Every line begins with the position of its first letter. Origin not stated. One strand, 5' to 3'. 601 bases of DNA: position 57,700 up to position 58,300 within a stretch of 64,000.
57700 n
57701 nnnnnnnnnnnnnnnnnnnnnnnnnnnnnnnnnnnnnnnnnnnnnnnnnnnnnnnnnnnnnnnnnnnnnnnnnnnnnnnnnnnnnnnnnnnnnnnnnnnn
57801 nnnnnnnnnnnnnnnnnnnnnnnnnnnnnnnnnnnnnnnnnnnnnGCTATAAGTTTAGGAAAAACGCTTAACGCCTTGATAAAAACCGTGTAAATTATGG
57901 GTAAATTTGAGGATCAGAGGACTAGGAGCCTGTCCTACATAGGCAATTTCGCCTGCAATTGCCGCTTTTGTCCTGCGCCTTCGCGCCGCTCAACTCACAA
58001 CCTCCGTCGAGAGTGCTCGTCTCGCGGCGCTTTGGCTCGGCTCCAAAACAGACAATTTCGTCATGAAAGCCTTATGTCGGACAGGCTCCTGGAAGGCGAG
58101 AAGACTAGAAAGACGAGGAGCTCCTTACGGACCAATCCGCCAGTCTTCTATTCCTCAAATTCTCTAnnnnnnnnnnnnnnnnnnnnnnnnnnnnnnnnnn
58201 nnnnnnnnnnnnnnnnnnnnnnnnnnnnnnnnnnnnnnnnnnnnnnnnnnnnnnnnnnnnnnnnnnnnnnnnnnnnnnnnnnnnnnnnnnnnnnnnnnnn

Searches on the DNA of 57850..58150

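Call 62: search_rna_families(source=window, start=57850, end=58150, threshold=evalue, max_evalue=10)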
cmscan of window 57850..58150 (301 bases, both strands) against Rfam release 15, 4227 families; matches with E-value up to 10: 0.
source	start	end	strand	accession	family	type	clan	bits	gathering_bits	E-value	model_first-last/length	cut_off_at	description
